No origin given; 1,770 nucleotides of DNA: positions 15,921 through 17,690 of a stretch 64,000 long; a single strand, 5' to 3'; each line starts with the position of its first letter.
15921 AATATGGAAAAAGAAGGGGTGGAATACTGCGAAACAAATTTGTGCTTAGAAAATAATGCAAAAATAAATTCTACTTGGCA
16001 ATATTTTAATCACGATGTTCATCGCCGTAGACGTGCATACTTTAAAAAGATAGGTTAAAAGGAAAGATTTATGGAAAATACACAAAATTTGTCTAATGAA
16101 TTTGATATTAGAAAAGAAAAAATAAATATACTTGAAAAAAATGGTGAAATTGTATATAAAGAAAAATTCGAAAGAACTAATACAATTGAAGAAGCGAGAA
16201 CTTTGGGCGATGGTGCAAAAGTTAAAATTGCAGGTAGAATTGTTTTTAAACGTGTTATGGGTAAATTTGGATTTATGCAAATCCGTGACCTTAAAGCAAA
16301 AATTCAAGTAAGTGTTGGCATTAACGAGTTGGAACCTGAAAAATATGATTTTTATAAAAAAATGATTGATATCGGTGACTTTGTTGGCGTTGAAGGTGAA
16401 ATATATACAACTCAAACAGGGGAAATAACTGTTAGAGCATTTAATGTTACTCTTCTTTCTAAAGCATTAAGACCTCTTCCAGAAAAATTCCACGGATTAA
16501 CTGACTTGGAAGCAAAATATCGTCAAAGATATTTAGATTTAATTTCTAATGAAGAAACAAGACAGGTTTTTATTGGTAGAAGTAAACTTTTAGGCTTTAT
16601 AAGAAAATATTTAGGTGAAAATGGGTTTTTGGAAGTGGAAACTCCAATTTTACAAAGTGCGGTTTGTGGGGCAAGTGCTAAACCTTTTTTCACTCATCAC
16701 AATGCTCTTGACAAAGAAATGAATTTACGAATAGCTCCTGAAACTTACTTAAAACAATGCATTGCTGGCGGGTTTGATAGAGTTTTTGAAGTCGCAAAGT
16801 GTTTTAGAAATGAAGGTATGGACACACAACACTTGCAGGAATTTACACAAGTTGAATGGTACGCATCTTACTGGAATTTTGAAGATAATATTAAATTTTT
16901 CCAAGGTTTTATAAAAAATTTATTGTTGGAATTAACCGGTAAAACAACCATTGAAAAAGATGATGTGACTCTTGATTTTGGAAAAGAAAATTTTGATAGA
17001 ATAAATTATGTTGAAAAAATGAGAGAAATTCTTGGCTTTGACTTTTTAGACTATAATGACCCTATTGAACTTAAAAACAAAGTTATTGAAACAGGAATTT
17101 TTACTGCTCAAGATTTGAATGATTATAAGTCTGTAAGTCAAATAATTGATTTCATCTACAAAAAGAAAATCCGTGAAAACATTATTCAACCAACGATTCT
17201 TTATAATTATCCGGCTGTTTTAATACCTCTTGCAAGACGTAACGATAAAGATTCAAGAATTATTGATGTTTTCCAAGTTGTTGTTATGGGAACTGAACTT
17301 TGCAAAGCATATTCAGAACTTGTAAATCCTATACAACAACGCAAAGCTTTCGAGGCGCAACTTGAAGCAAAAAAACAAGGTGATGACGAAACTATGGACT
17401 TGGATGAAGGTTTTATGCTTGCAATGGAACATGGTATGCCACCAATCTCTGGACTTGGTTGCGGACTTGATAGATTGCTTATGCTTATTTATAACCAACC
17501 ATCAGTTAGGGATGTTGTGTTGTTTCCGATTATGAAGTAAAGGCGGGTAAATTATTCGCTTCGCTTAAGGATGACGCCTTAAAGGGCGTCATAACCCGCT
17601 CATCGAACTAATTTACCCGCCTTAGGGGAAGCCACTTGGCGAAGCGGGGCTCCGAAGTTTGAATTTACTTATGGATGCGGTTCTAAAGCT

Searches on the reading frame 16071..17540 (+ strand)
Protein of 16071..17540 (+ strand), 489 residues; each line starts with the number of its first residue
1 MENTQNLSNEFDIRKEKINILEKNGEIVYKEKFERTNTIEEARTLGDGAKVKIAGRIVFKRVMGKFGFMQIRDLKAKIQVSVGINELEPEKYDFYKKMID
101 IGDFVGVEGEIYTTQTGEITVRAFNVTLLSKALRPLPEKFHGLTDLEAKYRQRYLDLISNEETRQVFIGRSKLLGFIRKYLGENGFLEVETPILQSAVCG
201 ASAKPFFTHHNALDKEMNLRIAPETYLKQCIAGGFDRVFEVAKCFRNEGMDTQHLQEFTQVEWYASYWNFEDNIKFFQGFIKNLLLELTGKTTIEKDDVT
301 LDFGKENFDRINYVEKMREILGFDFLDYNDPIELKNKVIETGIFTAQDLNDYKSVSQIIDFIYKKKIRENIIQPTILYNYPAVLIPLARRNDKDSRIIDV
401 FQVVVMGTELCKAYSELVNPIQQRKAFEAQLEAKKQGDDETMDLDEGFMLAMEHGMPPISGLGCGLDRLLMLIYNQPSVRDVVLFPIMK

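Call 14: find_encoding_contigs(protein=window:16071-17540:+, flank=10000, max_places=10)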
Protein window:16071-17540:+ (489 aa): 14 contigs read that carry it; 10 places shown.
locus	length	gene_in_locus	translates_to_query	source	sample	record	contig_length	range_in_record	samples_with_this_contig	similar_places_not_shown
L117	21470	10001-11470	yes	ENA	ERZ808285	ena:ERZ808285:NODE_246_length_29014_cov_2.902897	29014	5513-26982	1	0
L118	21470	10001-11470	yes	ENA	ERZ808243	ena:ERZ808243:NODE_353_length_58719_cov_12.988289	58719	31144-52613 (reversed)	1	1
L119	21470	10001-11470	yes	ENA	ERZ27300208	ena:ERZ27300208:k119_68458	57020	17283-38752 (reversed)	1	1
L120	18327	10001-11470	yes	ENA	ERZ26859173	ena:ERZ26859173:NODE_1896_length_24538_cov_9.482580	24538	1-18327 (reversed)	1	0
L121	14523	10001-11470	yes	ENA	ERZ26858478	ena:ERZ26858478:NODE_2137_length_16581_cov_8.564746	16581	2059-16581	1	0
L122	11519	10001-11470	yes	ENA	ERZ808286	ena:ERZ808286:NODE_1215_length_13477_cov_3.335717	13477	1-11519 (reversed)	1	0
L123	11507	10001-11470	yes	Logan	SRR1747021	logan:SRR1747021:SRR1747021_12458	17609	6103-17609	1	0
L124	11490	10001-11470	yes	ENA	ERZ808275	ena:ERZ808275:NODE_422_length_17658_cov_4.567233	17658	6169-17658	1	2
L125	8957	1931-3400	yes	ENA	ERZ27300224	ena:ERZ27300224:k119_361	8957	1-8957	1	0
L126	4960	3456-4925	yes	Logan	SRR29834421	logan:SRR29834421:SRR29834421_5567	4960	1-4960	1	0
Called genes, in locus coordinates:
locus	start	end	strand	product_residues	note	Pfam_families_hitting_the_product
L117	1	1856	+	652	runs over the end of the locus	PF00456:Transketolase_N, PF13292:DXP_synthase_N (weak), PF02779:Transket_pyr, PF02780:Transketolase_C, PF22613:Transketolase_C_1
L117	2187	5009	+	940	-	PF00005:ABC_tran (faint), PF02463:SMC_N (faint), PF03193:RsgA_GTPase (faint), PF13304:AAA_21 (faint), PF13555:AAA_29 (faint), PF20703:nSTAND1 (faint), PF17760:UvrA_inter, PF17755:UvrA_DNA-bind, +1 more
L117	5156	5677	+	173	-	PF00226:DnaJ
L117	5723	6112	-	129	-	PF14276:DUF4363 (weak)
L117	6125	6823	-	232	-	PF04239:DUF421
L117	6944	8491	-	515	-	PF01943:Polysacc_synt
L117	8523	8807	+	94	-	PF01476:LysM (weak)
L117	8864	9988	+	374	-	-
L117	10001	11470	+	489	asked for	PF01336:tRNA_anti-codon, PF00152:tRNA-synt_2, PF01409:tRNA-synt_2d (faint)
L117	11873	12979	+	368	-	PF00149:Metallophos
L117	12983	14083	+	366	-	-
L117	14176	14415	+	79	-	-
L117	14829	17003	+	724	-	PF03477:ATP-cone, PF13597:NRDD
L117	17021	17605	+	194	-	PF13353:Fer4_12, PF04055:Radical_SAM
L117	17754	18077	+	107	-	-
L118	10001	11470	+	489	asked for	PF01336:tRNA_anti-codon, PF00152:tRNA-synt_2, PF01409:tRNA-synt_2d (faint)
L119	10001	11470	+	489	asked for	PF01336:tRNA_anti-codon, PF00152:tRNA-synt_2, PF01409:tRNA-synt_2d (faint)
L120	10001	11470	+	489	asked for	PF01336:tRNA_anti-codon, PF00152:tRNA-synt_2, PF01409:tRNA-synt_2d (faint)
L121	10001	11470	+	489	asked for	PF01336:tRNA_anti-codon, PF00152:tRNA-synt_2, PF01409:tRNA-synt_2d (faint)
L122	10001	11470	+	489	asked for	PF01336:tRNA_anti-codon, PF00152:tRNA-synt_2, PF01409:tRNA-synt_2d (faint)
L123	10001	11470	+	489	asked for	PF01336:tRNA_anti-codon, PF00152:tRNA-synt_2, PF01409:tRNA-synt_2d (faint)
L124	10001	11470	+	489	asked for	PF01336:tRNA_anti-codon, PF00152:tRNA-synt_2, PF01409:tRNA-synt_2d (faint)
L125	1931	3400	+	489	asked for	PF01336:tRNA_anti-codon, PF00152:tRNA-synt_2, PF01409:tRNA-synt_2d (faint)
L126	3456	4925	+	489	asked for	PF01336:tRNA_anti-codon, PF00152:tRNA-synt_2, PF01409:tRNA-synt_2d (faint)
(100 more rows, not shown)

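Call 23: list_cluster_members(proteins=[window:16071-17540:+, window:8257-11079:+, window:21134-23308:+])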
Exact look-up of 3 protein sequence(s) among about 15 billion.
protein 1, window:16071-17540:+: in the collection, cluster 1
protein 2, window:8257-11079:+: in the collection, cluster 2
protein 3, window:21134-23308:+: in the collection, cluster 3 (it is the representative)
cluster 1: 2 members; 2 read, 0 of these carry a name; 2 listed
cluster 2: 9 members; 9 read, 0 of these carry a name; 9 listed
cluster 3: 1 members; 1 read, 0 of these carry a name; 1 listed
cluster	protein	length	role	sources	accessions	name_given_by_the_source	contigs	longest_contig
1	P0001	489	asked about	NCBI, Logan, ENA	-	-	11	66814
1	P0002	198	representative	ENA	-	-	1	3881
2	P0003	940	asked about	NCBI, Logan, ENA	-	-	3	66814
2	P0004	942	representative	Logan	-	-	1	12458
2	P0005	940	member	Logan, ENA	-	-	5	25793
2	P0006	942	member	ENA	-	-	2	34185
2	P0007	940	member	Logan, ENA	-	-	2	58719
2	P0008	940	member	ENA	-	-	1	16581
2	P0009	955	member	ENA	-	-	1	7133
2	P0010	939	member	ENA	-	-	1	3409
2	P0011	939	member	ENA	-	-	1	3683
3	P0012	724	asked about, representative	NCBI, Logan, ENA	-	-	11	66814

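Call 27: find_homologous_proteins(query=window:16071-17540:+, max_evalue=1e-100)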
Query window:16071-17540:+ (489 aa): 7617 proteins with E <= 1e-100 among 8000 candidates; the best 120 are listed.
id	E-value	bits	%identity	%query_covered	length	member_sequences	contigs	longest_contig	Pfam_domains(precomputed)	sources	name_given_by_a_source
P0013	0.0e+0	1034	92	100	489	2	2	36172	PF01409.26,PF01336.32,PF00152.26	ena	-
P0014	0.0e+0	1033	92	100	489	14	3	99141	PF01409.26,PF01336.32,PF00152.26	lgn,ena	-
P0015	0.0e+0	1026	92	100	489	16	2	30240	PF01409.26,PF01336.32,PF00152.26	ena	-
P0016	0.0e+0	1020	91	100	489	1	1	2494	PF01409.26,PF01336.32,PF00152.26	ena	-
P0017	0.0e+0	1019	91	100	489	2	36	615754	PF01409.26,PF01336.32,PF00152.26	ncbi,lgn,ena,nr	ncbi:MAG: lysine--tRNA ligase [Clostridia bacterium]|nr:lysine--tRNA ligase [Clostridia bacterium]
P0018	0.0e+0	1017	91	100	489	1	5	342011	PF01409.26,PF01336.32,PF00152.26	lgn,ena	-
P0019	0.0e+0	1017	90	100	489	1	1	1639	PF01409.26,PF01336.32,PF00152.26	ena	-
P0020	0.0e+0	1017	90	100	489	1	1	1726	PF01409.26,PF01336.32,PF00152.26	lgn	-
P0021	0.0e+0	1013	90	100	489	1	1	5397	PF01409.26,PF01336.32,PF00152.26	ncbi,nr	ncbi:MAG: lysine--tRNA ligase [Eubacteriales bacterium]|nr:lysine--tRNA ligase [Eubacteriales bacter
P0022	0.0e+0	1011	91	100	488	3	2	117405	PF01409.26,PF01336.32,PF00152.26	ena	-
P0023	3.6e-292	987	88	100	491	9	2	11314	PF01409.26,PF01336.32,PF00152.26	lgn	-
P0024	4.2e-292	987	89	99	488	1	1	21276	PF01409.26,PF01336.32,PF00152.26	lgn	-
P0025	1.0e-289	979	88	99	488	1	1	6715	PF01409.26,PF01336.32,PF00152.26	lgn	-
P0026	3.6e-283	958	85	100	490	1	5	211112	PF01409.26,PF01336.32,PF00152.26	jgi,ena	-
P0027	5.7e-282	954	86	100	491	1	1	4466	PF01409.26,PF01336.32,PF00152.26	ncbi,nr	ncbi:MAG: lysine--tRNA ligase [Clostridia bacterium]|nr:lysine--tRNA ligase [Clostridia bacterium]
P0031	6.5e-280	947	85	100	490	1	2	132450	PF01409.26,PF01336.32,PF00152.26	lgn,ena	-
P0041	5.5e-273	924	83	100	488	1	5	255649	PF01409.26,PF01336.32,PF00152.26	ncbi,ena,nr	ncbi:MAG: lysine--tRNA ligase [Clostridia bacterium]|nr:lysine--tRNA ligase [Clostridia bacterium]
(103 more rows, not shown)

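Call 28: find_encoding_contigs(protein=P0017, flank=10000, max_places=1)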
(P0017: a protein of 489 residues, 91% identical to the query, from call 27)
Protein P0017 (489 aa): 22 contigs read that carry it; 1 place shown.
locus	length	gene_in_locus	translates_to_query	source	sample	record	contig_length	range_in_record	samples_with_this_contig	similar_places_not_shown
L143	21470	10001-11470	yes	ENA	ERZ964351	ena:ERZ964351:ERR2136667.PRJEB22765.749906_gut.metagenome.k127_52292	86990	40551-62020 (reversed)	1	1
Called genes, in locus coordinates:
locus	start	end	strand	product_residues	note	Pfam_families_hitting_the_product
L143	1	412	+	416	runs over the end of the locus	PF13173:AAA_14, PF13635:DUF4143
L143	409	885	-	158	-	-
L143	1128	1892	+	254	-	PF00072:Response_reg, PF08769:Spo0A_C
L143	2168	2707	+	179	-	PF21814:DUF6883 (weak)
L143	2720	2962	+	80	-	-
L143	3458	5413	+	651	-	PF00005:ABC_tran, PF00931:NB-ARC (faint), PF02463:SMC_N (faint), PF13555:AAA_29 (faint), PF25201:nSTAND6 (faint), PF12848:ABC_tran_Xtn, PF00005:ABC_tran, PF16326:ABC_tran_CTD, +2 more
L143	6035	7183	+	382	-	PF09382:RQC, PF00570:HRDC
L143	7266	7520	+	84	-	PF12674:Zn_ribbon_2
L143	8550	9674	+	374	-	PF00583:Acetyltransf_1 (faint)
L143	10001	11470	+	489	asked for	PF01336:tRNA_anti-codon, PF00152:tRNA-synt_2, PF01409:tRNA-synt_2d (faint)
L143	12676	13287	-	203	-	PF05076:SUFU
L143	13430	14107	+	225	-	PF04402:SIMPL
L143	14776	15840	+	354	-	-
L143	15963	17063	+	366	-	PF00535:Glycos_transf_2, PF10111:Glyco_tranf_2_2 (weak)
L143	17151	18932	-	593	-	PF08439:Peptidase_M3_N, PF01432:Peptidase_M3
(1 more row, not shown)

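Call 29: find_encoding_contigs(protein=P0026, flank=10000, max_places=1)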
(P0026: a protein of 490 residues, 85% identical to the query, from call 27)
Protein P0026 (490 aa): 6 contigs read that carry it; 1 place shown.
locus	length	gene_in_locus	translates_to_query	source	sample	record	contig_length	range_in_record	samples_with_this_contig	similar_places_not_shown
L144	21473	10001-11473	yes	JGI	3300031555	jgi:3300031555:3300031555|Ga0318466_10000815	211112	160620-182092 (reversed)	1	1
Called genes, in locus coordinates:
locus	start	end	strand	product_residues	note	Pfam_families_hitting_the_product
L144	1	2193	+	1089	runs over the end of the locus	PF19077:Big_13 (faint)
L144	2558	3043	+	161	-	-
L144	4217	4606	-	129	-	PF14276:DUF4363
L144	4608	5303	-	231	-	PF04239:DUF421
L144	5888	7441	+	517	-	PF01943:Polysacc_synt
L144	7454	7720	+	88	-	-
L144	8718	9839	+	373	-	PF00583:Acetyltransf_1 (faint)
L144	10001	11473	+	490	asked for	PF01409:tRNA-synt_2d (faint), PF01336:tRNA_anti-codon, PF00152:tRNA-synt_2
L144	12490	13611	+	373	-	PF00149:Metallophos (weak)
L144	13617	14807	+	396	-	-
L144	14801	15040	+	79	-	-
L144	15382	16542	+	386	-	PF00070:Pyr_redox (faint), PF01266:DAO (faint), PF03486:HI0933_like, PF07992:Pyr_redox_2 (faint), PF22780:HI0933_like_1st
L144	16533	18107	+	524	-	PF28550:DUF8436, PF21688:FAD-depend_C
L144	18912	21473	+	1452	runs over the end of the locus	PF00112:Peptidase_C1 (weak), PF09479:Flg_new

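Call 30: find_encoding_contigs(protein=P0041, flank=10000, max_places=1)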
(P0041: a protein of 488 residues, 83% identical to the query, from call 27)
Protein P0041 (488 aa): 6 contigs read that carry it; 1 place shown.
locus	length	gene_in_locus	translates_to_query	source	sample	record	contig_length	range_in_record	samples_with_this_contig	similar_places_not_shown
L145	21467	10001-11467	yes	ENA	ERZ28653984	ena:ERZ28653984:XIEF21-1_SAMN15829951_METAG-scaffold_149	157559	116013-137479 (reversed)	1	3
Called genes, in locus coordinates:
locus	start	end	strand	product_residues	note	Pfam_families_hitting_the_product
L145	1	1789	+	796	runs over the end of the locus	PF01368:DHH, PF02272:DHHA1, PF17768:RecJ_OB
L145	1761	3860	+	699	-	PF13328:HD_4, PF04607:RelA_SpoT, PF02824:TGS, PF19296:RelA_AH, PF28438:RelA_RIS, PF13291:ACT_4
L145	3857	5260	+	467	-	PF04055:Radical_SAM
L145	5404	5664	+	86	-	PF00312:Ribosomal_S15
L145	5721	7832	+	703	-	PF01138:RNase_PH, PF03725:RNase_PH_C, PF03726:PNPase, PF01138:RNase_PH, PF00013:KH_1, PF00575:S1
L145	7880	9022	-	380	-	PF00155:Aminotran_1_2 (faint), PF00266:Aminotran_5, PF01041:DegT_DnrJ_EryC1 (weak), PF01053:Cys_Met_Meta_PP (weak)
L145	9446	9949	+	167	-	PF01464:SLT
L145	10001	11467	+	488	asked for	PF01336:tRNA_anti-codon, PF00152:tRNA-synt_2, PF01409:tRNA-synt_2d (faint)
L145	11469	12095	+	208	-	PF00730:HhH-GPD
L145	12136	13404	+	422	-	PF01018:GTP1_OBG, PF02421:FeoB_N, PF01926:MMR_HSR1, PF09269:DUF1967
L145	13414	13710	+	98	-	PF01985:CRS1_YhbY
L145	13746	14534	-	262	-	-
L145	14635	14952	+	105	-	PF02410:RsfS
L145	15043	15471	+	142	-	PF01451:LMWPc, PF02302:PTS_IIB (faint)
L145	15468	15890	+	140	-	PF02502:LacAB_rpiB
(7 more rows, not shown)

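Call 34: find_encoding_contigs(protein=P0014, flank=10000, max_places=1)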
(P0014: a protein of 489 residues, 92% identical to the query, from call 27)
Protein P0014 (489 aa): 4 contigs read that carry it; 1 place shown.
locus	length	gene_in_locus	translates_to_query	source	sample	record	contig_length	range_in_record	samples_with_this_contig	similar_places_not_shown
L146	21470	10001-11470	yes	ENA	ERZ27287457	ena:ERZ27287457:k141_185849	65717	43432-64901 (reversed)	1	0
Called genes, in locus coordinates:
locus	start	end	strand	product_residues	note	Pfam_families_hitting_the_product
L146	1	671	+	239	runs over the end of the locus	PF08032:SpoU_sub_bind, PF00588:SpoU_methylase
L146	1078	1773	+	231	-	PF01471:PG_binding_1, PF09374:PG_binding_3 (faint), PF07486:Hydrolase_2, PF00397:WW (weak)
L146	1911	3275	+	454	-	PF20769:YPEB_N, PF14620:YPEB_PepSY1-2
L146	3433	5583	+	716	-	PF13569:DUF4132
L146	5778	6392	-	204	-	PF05076:SUFU (weak)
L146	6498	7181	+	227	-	PF04402:SIMPL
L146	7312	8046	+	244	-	-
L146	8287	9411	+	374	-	PF00583:Acetyltransf_1 (faint)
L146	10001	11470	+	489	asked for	PF01336:tRNA_anti-codon, PF00152:tRNA-synt_2, PF01409:tRNA-synt_2d (faint)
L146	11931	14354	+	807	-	PF00133:tRNA-synt_1, PF09334:tRNA-synt_1g, PF13603:tRNA-synt_1_2 (faint), PF08264:Anticodon_1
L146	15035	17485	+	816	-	PF13306:LRR_5, PF13855:LRR_8 (faint), PF13306:LRR_5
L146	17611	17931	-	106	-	-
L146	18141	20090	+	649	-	PF02518:HATPase_c, PF00204:DNA_gyraseB, PF01751:Toprim, PF00986:DNA_gyraseB_C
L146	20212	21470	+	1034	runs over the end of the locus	PF00521:DNA_topoisoIV, PF03989:DNA_gyraseA_C (faint)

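Call 35: find_encoding_contigs(protein=P0018, flank=10000, max_places=1)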
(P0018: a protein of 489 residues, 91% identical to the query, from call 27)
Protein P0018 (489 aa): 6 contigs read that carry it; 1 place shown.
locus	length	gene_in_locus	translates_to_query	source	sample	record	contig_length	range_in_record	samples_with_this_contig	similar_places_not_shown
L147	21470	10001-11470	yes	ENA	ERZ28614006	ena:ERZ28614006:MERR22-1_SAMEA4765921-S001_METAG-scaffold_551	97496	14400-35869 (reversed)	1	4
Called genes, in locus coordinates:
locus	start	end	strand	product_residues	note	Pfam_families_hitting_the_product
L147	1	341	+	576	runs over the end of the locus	PF00664:ABC_membrane, PF00005:ABC_tran, PF02463:SMC_N (weak)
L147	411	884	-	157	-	-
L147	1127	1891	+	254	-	PF00072:Response_reg, PF08769:Spo0A_C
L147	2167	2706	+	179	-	PF21814:DUF6883 (weak)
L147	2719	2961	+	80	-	-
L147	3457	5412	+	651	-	PF00005:ABC_tran, PF00931:NB-ARC (faint), PF02463:SMC_N (faint), PF13555:AAA_29 (faint), PF25201:nSTAND6 (faint), PF12848:ABC_tran_Xtn, PF00005:ABC_tran, PF16326:ABC_tran_CTD, +3 more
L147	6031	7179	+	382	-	PF09382:RQC, PF00570:HRDC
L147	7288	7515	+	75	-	PF12674:Zn_ribbon_2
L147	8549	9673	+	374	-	PF00583:Acetyltransf_1 (faint)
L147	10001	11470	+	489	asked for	PF01336:tRNA_anti-codon, PF00152:tRNA-synt_2, PF01409:tRNA-synt_2d (faint)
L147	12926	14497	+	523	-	PF19789:DUF6273 (weak)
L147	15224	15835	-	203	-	PF05076:SUFU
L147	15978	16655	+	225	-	PF04402:SIMPL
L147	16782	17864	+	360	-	-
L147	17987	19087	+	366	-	PF00535:Glycos_transf_2, PF10111:Glyco_tranf_2_2 (weak)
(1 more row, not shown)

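Call 36: find_encoding_contigs(protein=P0031, flank=10000, max_places=1)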
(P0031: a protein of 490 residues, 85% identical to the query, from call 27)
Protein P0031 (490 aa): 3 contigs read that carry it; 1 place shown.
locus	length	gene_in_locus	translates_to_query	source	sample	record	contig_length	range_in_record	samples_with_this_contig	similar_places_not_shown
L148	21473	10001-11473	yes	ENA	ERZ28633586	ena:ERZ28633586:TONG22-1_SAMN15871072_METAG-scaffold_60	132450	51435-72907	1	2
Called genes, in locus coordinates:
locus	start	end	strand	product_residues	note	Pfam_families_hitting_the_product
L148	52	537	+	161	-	PF01202:SKI (weak)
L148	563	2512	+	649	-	PF00456:Transketolase_N, PF13292:DXP_synthase_N (weak), PF00676:E1_dh (faint), PF02779:Transket_pyr, PF22613:Transketolase_C_1, PF02780:Transketolase_C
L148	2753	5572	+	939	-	PF00005:ABC_tran (faint), PF02463:SMC_N (faint), PF03193:RsgA_GTPase (faint), PF13304:AAA_21 (faint), PF13555:AAA_29 (faint), PF20703:nSTAND1 (faint), PF17760:UvrA_inter, PF17755:UvrA_DNA-bind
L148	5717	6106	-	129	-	PF14276:DUF4363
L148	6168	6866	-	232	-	PF04239:DUF421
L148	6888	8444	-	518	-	PF01554:MatE (weak), PF01943:Polysacc_synt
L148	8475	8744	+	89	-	-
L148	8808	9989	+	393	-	PF00583:Acetyltransf_1 (faint)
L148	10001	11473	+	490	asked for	PF01336:tRNA_anti-codon, PF00152:tRNA-synt_2, PF01409:tRNA-synt_2d (faint)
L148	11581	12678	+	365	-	PF00149:Metallophos (weak)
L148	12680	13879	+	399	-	-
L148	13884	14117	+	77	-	PF13240:Zn_Ribbon_1 (weak)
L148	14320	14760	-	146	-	PF02580:Tyr_Deacylase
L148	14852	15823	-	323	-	PF14057:GGGtGRT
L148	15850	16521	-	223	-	-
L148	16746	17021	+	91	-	PF01205:Impact_N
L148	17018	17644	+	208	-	PF21982:RecX_HTH1, PF02631:RecX_HTH2 (weak), PF21981:RecX_HTH3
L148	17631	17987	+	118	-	PF01648:ACPS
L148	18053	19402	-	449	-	PF02127:Peptidase_M18, PF05343:Peptidase_M42 (faint)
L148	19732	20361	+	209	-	PF00730:HhH-GPD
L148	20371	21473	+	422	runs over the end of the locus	PF01018:GTP1_OBG, PF00025:Arf (faint), PF02421:FeoB_N, PF01926:MMR_HSR1, PF09269:DUF1967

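Call 69: find_encoding_contigs(protein=P0013, flank=2000, max_places=2)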
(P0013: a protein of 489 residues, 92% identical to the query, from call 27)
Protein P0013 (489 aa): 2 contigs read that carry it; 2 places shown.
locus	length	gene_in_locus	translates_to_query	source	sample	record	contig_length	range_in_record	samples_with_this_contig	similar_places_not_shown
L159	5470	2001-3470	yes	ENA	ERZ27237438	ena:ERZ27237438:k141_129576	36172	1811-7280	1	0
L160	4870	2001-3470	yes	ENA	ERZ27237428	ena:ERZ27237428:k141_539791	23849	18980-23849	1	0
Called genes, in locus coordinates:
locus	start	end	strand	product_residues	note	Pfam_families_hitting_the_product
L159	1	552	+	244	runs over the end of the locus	-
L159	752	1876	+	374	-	PF00583:Acetyltransf_1 (faint)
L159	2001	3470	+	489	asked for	PF01336:tRNA_anti-codon, PF00152:tRNA-synt_2, PF01409:tRNA-synt_2d (faint)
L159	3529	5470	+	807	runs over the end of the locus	PF00133:tRNA-synt_1, PF09334:tRNA-synt_1g, PF13603:tRNA-synt_1_2 (faint), PF08264:Anticodon_1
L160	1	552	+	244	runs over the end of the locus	-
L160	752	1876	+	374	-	PF00583:Acetyltransf_1 (faint)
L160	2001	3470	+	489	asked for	PF01336:tRNA_anti-codon, PF00152:tRNA-synt_2, PF01409:tRNA-synt_2d (faint)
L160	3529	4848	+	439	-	PF00133:tRNA-synt_1, PF09334:tRNA-synt_1g, PF13603:tRNA-synt_1_2 (faint)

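Call 70: find_encoding_contigs(protein=P0015, flank=2000, max_places=2)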
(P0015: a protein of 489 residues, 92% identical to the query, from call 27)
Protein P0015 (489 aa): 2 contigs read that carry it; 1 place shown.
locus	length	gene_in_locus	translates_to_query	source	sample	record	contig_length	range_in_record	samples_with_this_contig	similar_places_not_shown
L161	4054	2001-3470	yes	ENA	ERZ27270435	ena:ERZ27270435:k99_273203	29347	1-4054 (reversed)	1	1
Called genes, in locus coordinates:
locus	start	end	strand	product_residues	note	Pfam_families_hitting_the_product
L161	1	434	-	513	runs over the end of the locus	PF01943:Polysacc_synt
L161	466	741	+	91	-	-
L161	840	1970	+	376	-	PF00583:Acetyltransf_1 (faint)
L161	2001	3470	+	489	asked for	PF01336:tRNA_anti-codon, PF00152:tRNA-synt_2, PF01409:tRNA-synt_2d (faint)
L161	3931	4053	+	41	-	?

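Call 71: find_encoding_contigs(protein=P0022, flank=2000, max_places=2)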
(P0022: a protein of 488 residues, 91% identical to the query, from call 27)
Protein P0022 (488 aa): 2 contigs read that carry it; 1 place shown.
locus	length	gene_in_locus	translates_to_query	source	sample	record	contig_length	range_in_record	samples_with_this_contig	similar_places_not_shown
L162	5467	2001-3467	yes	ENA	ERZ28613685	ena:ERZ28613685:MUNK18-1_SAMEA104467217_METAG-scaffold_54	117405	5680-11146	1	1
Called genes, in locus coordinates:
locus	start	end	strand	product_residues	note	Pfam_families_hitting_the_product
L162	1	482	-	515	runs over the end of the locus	PF01943:Polysacc_synt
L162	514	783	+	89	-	-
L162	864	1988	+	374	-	PF00583:Acetyltransf_1 (faint)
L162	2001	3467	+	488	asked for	PF01336:tRNA_anti-codon, PF00152:tRNA-synt_2, PF01409:tRNA-synt_2d (faint)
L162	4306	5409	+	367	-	PF00149:Metallophos (weak)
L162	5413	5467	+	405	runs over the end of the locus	-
